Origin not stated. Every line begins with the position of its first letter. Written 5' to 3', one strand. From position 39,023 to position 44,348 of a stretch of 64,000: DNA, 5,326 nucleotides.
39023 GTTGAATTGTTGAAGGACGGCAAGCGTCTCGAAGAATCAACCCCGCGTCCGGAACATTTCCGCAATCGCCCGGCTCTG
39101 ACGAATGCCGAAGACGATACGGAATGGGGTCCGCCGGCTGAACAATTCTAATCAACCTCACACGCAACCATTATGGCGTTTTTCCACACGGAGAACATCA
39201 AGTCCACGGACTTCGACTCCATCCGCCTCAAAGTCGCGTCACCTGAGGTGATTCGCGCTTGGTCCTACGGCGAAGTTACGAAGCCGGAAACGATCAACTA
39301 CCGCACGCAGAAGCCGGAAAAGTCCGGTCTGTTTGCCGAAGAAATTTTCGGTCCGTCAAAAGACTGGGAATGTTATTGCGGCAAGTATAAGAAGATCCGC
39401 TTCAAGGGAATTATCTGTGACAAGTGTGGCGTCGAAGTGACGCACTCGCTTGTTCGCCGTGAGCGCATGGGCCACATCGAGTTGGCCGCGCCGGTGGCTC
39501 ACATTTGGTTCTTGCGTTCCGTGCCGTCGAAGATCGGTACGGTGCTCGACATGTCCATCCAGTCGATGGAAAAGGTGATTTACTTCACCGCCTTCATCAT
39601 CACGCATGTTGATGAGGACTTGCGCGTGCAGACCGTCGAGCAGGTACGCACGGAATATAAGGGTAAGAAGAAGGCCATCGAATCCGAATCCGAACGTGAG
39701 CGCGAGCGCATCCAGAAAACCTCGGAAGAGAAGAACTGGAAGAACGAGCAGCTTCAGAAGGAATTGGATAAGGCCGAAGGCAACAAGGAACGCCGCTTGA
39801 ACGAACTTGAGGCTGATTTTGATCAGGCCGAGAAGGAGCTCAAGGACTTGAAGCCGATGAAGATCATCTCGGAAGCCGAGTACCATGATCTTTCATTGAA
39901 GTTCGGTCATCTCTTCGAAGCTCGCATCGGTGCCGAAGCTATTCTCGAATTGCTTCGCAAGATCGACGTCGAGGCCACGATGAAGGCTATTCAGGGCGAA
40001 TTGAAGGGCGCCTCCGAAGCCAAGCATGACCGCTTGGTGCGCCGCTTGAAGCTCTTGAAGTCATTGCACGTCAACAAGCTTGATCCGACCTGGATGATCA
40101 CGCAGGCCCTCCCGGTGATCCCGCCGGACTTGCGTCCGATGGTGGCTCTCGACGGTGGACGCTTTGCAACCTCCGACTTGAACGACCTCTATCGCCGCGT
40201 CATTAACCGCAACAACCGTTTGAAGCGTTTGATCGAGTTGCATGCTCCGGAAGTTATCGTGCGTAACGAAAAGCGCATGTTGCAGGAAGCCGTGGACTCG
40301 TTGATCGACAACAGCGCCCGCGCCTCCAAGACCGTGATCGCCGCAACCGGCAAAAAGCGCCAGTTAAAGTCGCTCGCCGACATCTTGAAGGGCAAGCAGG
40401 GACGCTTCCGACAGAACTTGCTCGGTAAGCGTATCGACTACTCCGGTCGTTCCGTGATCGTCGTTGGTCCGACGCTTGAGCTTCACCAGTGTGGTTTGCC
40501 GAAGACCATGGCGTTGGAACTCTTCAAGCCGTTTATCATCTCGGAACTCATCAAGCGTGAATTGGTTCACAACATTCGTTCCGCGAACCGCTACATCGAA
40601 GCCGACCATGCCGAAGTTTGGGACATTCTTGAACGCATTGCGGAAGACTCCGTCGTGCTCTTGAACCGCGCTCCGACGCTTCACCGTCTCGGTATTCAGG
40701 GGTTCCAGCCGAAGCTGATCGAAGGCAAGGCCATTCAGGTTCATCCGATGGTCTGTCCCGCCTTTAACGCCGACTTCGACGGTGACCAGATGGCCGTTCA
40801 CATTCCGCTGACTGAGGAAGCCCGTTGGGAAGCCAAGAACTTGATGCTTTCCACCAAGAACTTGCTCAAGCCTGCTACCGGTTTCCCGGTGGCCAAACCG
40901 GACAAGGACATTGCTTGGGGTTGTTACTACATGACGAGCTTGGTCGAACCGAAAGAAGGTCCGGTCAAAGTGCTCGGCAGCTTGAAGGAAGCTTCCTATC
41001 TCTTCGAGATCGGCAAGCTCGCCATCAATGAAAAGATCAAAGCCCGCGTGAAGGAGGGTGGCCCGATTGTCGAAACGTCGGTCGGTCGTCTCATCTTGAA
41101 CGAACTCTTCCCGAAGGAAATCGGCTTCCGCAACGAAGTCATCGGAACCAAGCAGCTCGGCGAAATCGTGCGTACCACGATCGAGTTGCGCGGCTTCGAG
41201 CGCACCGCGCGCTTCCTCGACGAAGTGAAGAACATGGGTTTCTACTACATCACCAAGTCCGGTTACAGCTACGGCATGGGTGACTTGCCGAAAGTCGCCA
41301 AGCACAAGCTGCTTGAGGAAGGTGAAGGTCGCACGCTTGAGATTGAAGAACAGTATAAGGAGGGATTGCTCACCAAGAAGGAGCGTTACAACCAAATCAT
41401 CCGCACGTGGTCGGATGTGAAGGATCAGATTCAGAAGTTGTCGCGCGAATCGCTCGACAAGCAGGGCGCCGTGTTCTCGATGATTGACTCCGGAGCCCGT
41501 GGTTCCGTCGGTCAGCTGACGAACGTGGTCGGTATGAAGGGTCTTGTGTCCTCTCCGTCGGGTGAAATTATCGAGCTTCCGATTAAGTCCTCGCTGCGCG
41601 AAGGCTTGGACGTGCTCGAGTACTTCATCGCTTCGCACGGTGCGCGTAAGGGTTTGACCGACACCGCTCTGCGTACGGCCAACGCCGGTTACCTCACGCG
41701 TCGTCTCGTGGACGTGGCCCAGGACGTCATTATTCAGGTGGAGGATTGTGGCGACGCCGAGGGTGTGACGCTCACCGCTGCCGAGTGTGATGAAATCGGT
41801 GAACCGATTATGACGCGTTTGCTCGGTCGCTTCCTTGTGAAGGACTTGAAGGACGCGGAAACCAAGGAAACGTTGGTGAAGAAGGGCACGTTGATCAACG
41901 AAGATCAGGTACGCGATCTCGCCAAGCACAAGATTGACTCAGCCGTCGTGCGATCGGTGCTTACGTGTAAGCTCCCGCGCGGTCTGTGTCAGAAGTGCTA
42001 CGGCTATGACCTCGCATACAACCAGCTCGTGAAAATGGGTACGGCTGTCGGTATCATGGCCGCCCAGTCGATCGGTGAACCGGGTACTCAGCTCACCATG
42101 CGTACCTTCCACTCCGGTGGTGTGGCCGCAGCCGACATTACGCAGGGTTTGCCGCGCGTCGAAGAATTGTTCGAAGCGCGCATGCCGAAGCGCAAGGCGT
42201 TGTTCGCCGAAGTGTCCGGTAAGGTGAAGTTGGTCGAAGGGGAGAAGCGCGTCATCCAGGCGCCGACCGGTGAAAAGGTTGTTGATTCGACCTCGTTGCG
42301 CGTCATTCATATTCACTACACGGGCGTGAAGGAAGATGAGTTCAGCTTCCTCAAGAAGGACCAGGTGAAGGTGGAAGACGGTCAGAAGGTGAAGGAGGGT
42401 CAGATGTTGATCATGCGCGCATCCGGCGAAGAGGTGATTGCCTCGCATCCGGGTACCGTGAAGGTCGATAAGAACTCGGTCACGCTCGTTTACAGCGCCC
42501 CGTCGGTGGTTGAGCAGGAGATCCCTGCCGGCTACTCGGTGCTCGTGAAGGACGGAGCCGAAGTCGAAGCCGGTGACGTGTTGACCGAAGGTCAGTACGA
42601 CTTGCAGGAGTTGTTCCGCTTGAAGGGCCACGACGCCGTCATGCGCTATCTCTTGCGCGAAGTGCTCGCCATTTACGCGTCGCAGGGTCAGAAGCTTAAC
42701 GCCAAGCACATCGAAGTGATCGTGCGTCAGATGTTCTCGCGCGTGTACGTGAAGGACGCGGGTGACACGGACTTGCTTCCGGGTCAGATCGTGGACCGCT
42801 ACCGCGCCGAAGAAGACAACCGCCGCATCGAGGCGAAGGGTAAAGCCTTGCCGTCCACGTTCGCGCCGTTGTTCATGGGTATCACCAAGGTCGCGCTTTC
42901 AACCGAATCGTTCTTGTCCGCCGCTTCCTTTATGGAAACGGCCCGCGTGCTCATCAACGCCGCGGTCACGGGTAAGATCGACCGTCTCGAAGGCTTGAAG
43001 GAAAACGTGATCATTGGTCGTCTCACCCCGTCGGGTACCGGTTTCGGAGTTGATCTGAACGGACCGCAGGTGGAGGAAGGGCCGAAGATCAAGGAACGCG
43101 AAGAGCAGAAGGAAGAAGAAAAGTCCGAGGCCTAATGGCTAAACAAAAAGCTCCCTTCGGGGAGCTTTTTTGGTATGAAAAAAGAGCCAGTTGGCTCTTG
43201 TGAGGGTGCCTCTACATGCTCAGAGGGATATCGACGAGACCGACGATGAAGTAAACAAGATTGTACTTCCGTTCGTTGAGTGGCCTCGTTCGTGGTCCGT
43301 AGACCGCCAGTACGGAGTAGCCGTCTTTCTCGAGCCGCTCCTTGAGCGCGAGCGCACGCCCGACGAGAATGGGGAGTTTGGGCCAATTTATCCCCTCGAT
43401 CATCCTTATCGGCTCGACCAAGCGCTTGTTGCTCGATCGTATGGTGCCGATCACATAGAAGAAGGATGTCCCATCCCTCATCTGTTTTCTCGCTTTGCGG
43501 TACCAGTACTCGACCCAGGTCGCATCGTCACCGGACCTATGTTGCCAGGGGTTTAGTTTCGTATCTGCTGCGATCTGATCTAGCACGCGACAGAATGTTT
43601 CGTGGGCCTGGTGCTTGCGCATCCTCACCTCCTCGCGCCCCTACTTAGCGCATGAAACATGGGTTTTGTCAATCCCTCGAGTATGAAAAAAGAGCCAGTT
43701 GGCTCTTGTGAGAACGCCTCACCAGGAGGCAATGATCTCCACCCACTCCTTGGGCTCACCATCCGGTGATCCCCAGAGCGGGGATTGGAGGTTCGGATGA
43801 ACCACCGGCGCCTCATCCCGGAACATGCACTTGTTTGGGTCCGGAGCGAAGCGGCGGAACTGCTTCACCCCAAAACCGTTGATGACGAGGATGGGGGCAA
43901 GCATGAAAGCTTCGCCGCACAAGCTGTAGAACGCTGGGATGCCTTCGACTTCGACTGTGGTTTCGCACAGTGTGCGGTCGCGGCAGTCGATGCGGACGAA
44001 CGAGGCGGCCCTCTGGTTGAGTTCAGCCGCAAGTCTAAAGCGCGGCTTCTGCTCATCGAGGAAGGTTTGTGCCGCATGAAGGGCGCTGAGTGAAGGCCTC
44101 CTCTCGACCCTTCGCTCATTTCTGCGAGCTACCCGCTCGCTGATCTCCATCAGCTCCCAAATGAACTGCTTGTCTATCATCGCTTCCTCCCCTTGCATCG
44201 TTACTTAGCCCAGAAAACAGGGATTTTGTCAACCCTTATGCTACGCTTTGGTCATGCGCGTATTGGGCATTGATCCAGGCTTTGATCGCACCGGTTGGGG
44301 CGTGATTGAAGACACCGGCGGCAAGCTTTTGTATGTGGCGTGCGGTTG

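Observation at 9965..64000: Mosaic chromosome: at least eight GC-rich, Shine-Dalgarno-bearing gene blocks wedged between SD-less housekeeping genes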

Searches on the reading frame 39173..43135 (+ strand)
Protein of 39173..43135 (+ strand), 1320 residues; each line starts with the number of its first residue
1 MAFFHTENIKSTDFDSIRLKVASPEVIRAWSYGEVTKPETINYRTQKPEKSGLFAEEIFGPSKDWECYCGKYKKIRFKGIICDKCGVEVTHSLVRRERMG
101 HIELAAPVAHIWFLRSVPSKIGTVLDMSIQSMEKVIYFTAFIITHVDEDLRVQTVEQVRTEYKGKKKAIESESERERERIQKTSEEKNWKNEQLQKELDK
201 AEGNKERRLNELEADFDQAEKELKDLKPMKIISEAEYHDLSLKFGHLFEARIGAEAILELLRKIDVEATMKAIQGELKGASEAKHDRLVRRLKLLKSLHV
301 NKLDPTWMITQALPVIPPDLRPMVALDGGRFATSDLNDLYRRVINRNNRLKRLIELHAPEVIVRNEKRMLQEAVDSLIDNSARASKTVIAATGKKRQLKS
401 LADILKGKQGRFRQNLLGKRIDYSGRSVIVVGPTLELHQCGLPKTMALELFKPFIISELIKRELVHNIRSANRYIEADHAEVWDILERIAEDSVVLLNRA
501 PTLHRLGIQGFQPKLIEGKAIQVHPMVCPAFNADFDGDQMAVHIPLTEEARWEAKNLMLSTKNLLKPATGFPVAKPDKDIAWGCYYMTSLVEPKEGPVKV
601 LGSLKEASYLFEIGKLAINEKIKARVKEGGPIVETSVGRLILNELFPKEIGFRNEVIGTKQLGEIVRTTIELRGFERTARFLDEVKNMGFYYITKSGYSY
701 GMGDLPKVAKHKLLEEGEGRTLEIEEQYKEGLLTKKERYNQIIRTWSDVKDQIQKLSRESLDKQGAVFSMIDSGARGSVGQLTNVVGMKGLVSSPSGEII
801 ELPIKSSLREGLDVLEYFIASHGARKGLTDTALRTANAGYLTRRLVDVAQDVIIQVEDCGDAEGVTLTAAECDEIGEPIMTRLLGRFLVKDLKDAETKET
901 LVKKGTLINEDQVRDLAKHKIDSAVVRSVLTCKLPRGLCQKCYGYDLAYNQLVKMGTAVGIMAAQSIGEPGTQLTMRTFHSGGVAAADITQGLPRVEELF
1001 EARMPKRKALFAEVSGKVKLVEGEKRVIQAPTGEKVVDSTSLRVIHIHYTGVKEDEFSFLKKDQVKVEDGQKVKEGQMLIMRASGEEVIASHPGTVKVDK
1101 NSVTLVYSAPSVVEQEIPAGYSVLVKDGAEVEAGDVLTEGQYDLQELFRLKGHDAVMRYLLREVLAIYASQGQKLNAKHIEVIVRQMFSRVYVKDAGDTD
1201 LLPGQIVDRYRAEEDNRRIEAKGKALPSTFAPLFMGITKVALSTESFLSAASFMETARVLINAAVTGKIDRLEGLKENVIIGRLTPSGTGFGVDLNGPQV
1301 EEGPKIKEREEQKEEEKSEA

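Call 8: find_related_loci(query=window:39173-43135:+, collection=genome_contigs, flank=10000)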
Query window:39173-43135:+ (1320 aa) in genome_contigs; peptide patterns used: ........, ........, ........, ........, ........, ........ (x = any residue, [..] = any of these).
598 stretches matched a pattern (row limit reached: there are more); 391 encode a relative of the query (tblastn E <= 1e-3); the best 80 are kept; 80 distinct loci.
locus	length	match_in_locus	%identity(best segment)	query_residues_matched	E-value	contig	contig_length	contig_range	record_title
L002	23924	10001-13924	90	1-1312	0e+0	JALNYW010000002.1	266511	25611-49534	MAG: Patescibacteria group bacterium isolate SO_2017_GW1 bin 229 NODE_337_length_266511_cov_3.781804_OW334_2017, whole g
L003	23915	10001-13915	89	1-1306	0e+0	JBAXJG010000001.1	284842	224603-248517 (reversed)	MAG: Candidatus Uhrbacteria bacterium isolate ELA369 MAG369_1, whole genome shotgun sequence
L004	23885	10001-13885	83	1-1294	0e+0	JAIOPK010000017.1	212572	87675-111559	MAG: Candidatus Uhrbacteria bacterium isolate LakeFargette_0920_ALND_MAG_54_14 LacPavin_0920_ALND_scaffold_428047, whole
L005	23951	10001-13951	82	1-1318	0e+0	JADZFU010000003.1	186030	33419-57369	MAG: Candidatus Uhrbacteria bacterium isolate SJ877 c_000000588813, whole genome shotgun sequence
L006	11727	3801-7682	80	1-1294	0e+0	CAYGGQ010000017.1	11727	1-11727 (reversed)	MAG TPA_asm: uncultured Gammaproteobacteria bacterium isolate ERP113451_co3_125 genome assembly, contig: NODE_4464_lengt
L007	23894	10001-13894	78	1-1297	0e+0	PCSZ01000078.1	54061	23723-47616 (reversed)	MAG: Candidatus Uhrbacteria bacterium CG22_combo_CG10-13_8_21_14_all_47_17 CG22_scaffold_1210_c, whole genome shotgun se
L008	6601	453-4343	80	1-1297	0e+0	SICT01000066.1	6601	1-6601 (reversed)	MAG: Candidatus Uhrbacteria bacterium isolate Baikal-deep-G212 BACOMB-C54107, whole genome shotgun sequence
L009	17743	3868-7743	78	1-1292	0e+0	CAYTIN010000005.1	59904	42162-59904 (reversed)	MAG TPA_asm: uncultured Gammaproteobacteria bacterium isolate SRP278252_co2_11 genome assembly, contig: NODE_811_length_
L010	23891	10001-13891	77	1-1297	0e+0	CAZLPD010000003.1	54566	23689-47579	MAG TPA_asm: uncultured Gammaproteobacteria bacterium isolate SRP278252_co1_442 genome assembly, contig: NODE_779_length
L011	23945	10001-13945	76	1-1316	0e+0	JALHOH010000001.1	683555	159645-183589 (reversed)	MAG: Patescibacteria group bacterium isolate bin.120 c_000000000028, whole genome shotgun sequence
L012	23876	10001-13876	77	1-1291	0e+0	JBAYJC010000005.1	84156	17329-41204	MAG: Patescibacteria group bacterium isolate SO_2016_GW1_46 scaffold00645_OW334_2016, whole genome shotgun sequence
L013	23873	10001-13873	76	1-1291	0e+0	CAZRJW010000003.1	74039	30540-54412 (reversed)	MAG TPA_asm: uncultured Gammaproteobacteria bacterium isolate SRP285395_co1_374 genome assembly, contig: NODE_381_length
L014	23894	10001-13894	73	1-1302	0e+0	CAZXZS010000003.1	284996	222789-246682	MAG TPA_asm: uncultured Gammaproteobacteria bacterium isolate SRP170004_co1_262 genome assembly, contig: NODE_34_length_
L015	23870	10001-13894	73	1-1302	0e+0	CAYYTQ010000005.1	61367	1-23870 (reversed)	MAG TPA_asm: uncultured Gammaproteobacteria bacterium isolate binchicken_co346_20 genome assembly, contig: NODE_43_lengt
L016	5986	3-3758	76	41-1292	0e+0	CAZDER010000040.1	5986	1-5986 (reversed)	MAG TPA_asm: uncultured Gammaproteobacteria bacterium isolate binchicken_co248_212 genome assembly, contig: NODE_22578_l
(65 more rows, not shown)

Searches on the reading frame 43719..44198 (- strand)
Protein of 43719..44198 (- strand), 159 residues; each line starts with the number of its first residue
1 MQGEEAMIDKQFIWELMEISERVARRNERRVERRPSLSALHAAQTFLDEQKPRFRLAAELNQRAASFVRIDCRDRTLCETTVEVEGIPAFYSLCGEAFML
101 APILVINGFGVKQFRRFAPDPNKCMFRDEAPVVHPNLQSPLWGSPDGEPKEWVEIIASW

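Call 6: search_protein_families(library=pfam, proteins=[window:43719-44198:-], max_evalue=0.01)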
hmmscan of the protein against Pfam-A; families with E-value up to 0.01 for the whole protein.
window:43719-44198:- (159 aa): 0 families

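Call 25: search_protein_families(library=phrogs, proteins=[window:43719-44180:-], max_evalue=0.01)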
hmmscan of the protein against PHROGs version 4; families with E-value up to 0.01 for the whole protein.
window:43719-44180:- (153 aa): 0 families

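Call 67: search_protein_families(library=padloc, proteins=[window:43719-44180:-], max_evalue=0.01)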
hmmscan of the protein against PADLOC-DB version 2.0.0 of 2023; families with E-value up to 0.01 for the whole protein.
window:43719-44180:- (153 aa): 0 families

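Call 69: find_encoding_contigs(protein=window:43719-44180:-, flank=6000, max_places=4)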
Protein window:43719-44180:- (153 aa): 1 contig read that carries it; 1 place shown.
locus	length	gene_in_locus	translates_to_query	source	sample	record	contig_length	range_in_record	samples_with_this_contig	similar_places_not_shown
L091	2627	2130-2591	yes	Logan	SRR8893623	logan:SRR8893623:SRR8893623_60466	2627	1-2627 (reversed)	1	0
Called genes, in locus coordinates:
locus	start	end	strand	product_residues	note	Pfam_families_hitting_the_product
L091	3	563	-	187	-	?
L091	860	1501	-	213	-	PF13483:Lactamase_B_3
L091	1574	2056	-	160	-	PF02075:RuvC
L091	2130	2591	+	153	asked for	-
